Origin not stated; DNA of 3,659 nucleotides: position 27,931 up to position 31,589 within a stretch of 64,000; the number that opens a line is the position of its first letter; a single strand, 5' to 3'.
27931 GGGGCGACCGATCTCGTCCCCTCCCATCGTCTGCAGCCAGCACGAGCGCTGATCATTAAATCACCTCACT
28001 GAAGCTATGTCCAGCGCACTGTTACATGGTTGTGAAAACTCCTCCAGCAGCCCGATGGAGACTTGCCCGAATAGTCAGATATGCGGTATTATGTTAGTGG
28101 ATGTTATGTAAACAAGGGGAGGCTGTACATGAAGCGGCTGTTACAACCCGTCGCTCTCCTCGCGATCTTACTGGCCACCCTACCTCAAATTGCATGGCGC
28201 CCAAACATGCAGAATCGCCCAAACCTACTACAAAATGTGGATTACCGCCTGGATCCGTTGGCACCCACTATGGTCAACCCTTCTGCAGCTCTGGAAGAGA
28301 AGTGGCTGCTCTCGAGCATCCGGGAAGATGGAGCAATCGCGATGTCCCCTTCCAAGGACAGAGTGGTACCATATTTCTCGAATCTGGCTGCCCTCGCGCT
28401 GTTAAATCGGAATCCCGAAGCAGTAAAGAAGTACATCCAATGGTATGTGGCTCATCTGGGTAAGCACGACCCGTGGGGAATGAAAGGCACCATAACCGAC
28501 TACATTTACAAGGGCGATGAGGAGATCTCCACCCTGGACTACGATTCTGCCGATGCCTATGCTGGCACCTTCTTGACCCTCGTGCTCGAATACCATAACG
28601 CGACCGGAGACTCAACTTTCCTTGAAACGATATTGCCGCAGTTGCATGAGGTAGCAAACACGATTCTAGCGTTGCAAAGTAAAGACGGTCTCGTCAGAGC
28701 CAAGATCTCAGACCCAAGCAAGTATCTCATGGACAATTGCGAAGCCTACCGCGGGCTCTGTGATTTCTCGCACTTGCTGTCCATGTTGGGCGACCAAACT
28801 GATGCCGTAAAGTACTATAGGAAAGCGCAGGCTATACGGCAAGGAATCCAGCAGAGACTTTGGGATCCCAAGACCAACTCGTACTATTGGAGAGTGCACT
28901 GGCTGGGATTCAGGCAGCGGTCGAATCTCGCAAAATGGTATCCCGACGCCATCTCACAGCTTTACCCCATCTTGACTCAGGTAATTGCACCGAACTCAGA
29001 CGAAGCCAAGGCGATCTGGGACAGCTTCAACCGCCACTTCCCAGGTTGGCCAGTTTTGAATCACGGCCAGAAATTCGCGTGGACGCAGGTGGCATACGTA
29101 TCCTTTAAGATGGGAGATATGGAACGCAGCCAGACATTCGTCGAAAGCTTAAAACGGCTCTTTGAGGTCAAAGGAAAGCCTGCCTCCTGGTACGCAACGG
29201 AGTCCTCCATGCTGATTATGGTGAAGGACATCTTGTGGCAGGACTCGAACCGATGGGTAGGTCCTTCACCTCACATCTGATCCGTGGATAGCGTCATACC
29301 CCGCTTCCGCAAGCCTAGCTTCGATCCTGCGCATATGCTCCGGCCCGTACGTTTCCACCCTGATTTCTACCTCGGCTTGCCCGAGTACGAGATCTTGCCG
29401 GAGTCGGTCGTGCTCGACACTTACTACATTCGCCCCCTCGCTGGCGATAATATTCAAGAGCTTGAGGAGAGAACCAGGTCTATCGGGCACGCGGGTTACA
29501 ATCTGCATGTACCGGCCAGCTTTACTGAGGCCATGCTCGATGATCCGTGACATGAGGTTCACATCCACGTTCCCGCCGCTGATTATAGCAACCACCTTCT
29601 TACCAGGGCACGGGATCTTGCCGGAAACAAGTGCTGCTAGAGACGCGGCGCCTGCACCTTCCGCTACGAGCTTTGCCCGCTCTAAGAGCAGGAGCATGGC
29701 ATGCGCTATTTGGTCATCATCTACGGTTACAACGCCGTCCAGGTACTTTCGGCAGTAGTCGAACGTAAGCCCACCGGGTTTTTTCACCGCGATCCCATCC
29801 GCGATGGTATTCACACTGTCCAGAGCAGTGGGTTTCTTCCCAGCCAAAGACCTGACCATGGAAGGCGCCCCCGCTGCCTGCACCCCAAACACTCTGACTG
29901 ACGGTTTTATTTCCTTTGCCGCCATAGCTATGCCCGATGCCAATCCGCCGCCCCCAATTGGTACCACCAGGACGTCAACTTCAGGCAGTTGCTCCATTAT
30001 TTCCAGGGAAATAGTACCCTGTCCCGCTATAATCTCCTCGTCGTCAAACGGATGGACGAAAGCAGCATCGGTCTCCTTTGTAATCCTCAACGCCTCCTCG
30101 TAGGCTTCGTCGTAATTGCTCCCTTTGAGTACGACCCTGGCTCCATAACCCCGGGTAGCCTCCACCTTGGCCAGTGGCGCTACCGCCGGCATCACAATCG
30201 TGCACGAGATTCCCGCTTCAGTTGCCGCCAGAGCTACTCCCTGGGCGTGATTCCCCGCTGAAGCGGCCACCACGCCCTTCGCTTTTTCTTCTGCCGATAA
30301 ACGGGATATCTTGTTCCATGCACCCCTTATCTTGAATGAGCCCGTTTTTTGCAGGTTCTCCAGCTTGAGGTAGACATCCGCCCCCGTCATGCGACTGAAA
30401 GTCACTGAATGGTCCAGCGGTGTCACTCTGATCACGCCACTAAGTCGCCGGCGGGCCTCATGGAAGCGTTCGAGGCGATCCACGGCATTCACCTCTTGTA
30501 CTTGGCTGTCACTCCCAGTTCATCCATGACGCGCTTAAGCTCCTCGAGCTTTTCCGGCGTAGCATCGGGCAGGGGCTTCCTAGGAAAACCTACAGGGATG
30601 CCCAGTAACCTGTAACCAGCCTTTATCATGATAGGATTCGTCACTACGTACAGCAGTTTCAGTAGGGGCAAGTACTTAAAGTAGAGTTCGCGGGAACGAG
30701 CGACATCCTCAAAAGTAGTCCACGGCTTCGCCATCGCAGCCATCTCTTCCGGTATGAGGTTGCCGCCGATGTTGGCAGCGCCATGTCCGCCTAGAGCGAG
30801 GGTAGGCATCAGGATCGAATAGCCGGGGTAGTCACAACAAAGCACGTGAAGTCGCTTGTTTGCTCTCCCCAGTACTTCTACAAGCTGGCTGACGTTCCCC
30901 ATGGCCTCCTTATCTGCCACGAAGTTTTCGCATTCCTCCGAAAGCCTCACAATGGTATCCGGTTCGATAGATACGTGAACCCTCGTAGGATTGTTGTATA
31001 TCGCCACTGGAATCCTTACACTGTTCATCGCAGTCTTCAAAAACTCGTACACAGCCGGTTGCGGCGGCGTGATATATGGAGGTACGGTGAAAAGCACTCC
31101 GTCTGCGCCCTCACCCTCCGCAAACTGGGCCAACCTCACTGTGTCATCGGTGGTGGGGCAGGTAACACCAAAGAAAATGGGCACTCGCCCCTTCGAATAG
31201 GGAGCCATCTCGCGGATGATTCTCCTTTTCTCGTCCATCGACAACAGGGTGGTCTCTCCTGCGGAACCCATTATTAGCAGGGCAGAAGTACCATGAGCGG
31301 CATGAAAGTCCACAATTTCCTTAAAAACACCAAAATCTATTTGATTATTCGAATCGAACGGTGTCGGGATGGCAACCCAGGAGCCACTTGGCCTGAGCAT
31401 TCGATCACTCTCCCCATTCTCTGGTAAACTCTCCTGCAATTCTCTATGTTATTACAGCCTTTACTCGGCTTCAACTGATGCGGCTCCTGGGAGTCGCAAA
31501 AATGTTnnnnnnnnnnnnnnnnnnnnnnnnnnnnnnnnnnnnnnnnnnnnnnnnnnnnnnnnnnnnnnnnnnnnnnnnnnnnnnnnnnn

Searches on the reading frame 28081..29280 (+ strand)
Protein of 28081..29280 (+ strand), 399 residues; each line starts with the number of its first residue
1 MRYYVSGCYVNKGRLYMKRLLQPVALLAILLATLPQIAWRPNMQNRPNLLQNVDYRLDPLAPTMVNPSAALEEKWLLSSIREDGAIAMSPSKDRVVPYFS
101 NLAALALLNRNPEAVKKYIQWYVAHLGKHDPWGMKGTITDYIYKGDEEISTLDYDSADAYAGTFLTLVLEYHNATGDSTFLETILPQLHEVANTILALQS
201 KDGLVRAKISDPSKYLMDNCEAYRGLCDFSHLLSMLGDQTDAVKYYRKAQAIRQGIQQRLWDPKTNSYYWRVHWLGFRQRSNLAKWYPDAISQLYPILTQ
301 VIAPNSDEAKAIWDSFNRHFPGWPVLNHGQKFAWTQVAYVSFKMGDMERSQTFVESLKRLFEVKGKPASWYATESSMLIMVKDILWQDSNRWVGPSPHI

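Call 39: search_protein_families(library=pfam, proteins=[window:28081-29280:+], max_evalue=0.001)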
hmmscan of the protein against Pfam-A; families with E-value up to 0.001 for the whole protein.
window:28081-29280:+ (399 aa): 2 families
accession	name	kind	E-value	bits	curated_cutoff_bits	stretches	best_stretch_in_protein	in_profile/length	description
PF22422.2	MGH1-like_GH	-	2.8e-05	24.3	27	0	230-272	187-229/356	Mannosylglycerate hydrolase MGH1-like glycoside hydrolase domain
PF13181.12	TPR_8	-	0.00027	21.3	25.7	0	226-253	4-31/34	Tetratricopeptide repeat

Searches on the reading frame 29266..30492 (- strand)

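Call 39: search_protein_families(library=pfam, proteins=[window:29266-30492:-], max_evalue=0.001)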
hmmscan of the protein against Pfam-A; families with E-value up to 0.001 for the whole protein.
window:29266-30492:- (408 aa): 3 families
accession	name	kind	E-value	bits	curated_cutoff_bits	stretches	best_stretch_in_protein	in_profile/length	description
PF00291.31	PALP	-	8.3e-90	301.5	35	1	18-306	2-295/295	Pyridoxal-phosphate dependent enzyme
PF01842.31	ACT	-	2e-06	27.9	27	1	331-389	3-56/66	ACT domain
PF13291.12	ACT_4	-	0.00037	21.6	27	0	331-393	9-68/80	ACT domain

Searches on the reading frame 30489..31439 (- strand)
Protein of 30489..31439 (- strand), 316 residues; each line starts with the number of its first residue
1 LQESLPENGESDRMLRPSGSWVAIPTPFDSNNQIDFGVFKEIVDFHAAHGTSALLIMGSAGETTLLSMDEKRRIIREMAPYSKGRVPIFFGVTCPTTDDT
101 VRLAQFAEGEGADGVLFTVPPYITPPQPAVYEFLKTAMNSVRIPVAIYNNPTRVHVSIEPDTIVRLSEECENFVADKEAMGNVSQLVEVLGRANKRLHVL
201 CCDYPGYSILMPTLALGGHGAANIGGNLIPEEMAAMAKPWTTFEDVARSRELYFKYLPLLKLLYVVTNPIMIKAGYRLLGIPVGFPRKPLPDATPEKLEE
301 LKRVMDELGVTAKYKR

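Call 39: search_protein_families(library=pfam, proteins=[window:30489-31439:-], max_evalue=0.001)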
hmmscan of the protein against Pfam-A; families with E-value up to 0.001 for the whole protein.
window:30489-31439:- (316 aa): 1 family
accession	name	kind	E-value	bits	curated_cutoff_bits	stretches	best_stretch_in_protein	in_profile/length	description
PF00701.28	DHDPS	-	1.8e-54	184.9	22.1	1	18-306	3-287/289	Dihydrodipicolinate synthetase family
